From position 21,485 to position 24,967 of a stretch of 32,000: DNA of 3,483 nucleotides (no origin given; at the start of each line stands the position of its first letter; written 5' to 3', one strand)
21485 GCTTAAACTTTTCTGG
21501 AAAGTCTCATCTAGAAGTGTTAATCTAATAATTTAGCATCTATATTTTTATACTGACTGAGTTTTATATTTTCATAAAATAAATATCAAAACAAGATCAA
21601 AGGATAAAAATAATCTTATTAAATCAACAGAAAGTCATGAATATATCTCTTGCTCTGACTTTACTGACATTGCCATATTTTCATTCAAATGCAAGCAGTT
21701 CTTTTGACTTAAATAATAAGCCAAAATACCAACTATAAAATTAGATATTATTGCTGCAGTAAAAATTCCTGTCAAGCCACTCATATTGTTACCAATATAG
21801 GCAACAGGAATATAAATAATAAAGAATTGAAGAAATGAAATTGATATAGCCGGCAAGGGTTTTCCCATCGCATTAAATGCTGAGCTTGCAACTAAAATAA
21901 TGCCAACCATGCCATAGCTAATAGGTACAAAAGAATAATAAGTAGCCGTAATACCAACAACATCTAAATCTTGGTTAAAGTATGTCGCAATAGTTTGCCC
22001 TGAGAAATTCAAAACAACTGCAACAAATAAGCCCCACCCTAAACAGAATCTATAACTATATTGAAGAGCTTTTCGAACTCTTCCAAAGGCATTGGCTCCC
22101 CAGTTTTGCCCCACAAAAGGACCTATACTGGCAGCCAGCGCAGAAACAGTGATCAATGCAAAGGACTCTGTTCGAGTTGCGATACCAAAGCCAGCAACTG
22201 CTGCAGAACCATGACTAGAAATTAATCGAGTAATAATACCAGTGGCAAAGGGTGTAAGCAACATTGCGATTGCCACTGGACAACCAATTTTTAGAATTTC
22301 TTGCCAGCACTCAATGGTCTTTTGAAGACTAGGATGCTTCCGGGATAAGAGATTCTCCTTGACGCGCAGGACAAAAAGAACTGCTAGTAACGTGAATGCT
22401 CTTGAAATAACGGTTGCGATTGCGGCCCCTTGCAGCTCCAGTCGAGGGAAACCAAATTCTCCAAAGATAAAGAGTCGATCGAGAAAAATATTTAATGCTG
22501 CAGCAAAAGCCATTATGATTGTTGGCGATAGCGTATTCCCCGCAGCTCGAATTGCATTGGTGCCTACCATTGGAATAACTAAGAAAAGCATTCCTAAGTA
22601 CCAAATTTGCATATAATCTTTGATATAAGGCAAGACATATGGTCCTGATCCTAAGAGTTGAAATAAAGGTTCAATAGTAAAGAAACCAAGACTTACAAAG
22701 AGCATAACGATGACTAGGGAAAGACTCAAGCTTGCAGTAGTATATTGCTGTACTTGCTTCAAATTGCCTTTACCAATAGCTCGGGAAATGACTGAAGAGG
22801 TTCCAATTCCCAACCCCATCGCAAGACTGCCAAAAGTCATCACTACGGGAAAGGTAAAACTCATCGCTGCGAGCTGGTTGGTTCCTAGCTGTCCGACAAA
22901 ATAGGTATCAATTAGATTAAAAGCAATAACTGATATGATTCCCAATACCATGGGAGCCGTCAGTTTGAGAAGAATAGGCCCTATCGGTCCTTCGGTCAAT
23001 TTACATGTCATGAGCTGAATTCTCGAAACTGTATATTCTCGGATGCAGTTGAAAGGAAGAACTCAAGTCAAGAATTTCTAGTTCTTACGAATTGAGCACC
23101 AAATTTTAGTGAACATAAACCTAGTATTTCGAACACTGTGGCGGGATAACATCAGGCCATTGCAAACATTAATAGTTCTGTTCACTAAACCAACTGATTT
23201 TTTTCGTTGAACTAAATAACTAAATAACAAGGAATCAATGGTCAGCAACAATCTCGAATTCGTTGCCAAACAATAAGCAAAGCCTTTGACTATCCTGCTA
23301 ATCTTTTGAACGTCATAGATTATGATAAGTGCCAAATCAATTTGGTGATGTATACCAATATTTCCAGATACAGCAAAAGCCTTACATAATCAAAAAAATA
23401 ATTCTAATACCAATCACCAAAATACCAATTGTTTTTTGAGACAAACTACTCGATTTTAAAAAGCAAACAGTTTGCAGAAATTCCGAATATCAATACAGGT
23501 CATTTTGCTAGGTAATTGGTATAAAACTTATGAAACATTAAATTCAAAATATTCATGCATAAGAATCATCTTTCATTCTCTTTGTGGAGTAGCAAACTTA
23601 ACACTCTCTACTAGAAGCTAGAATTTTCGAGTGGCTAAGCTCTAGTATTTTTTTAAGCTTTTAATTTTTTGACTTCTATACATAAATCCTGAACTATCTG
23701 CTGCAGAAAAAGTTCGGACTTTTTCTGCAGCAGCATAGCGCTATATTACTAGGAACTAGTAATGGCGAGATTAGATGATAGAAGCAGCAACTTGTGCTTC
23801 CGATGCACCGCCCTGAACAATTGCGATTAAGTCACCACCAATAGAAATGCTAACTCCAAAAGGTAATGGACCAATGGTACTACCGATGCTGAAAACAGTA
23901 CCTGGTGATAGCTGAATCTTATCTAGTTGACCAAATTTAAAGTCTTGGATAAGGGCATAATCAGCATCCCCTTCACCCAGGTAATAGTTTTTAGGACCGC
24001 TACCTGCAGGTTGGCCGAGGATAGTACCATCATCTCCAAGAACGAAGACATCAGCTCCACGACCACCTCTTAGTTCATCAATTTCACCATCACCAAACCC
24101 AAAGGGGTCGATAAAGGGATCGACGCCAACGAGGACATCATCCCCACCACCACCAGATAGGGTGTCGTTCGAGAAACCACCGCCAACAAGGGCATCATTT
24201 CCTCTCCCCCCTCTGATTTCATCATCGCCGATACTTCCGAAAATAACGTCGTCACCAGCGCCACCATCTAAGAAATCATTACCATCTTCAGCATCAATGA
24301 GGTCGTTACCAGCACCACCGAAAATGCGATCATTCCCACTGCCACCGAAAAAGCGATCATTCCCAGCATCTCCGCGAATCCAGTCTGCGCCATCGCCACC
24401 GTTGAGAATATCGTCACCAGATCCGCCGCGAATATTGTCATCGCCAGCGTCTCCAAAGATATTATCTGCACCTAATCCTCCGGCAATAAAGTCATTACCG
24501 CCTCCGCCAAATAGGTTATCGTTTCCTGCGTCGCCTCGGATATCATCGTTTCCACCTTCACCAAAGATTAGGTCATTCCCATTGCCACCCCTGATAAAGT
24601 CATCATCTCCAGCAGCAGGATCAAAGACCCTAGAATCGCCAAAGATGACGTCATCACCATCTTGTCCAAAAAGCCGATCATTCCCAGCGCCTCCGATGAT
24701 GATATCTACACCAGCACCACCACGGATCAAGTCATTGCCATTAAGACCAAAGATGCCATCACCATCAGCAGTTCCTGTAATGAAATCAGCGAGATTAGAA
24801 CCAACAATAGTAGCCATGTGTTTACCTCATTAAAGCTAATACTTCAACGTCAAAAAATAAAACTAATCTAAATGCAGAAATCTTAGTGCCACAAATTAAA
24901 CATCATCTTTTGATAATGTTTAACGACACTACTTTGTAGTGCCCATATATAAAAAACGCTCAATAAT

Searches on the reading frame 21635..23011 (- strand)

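Call 5: search_protein_families(library=pfam, proteins=[window:21635-23011:-])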
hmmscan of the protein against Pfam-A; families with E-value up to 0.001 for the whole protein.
window:21635-23011:- (458 aa): 1 family
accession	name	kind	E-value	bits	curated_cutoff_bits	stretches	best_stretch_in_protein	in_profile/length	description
PF01554.23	MatE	-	1.2e-50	171.8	24.9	2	20-178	1-159/161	MatE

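Call 76: search_protein_families(library=ncbifam, proteins=[window:21635-23011:-], max_evalue=0.00001)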
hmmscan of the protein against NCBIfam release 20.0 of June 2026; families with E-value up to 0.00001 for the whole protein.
window:21635-23011:- (458 aa): 10 families
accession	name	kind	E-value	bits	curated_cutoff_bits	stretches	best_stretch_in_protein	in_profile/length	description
TIGR00797.1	matE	subfamily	6.5e-61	206.4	147.4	1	20-407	1-384/396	MATE family efflux transporter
NF041801.1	MATE_SolL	equivalog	5.7e-38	130.9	780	1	5-433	13-444/458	solanimycin export family MATE transporter SolL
NF007130.1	PRK09575.1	equivalog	2.8e-32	112.6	445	1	16-430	10-422/435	MATE family efflux transporter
NF000131.1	MATE_multi_MepA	equivalog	7.7e-26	91.3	850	1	9-431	13-430/451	multidrug efflux MATE transporter MepA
NF007562.1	PRK10189.1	equivalog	4.9e-19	68.4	465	1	17-421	32-443/470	EmmdR/YeeO family multidrug/toxin efflux MATE transporter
NF052396.1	MATE_WgkD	equivalog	4.1e-18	65.6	510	1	16-433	7-421/428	tryglysin-associated MATE efflux transporter WgkD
NF000217.1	MATE_multi_FepA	equivalog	2.5e-15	56.5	900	1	13-440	16-441/443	multidrug efflux MATE transporter FepA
NF001214.0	PRK00187.1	equivalog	2.8e-13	49.7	449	1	13-333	11-332/464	NorM family multidrug efflux MATE transporter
NF000263.1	MATE_multi_NorM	equivalog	1.1e-12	48.1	950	1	14-427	20-437/459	multidrug efflux MATE transporter NorM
NF007690.0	PRK10367.1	equivalog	4.8e-11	42.2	409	1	14-370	11-364/441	MATE family efflux transporter DinF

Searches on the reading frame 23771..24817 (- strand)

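Call 5: search_protein_families(library=pfam, proteins=[window:23771-24817:-])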
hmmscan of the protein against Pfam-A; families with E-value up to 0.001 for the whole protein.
window:23771-24817:- (348 aa): 1 family
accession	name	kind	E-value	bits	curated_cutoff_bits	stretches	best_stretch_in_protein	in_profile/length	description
PF00353.25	HemolysinCabind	-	7.5e-64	211.6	23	10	157-192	1-36/36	RTX calcium-binding nonapeptide repeat (4 copies)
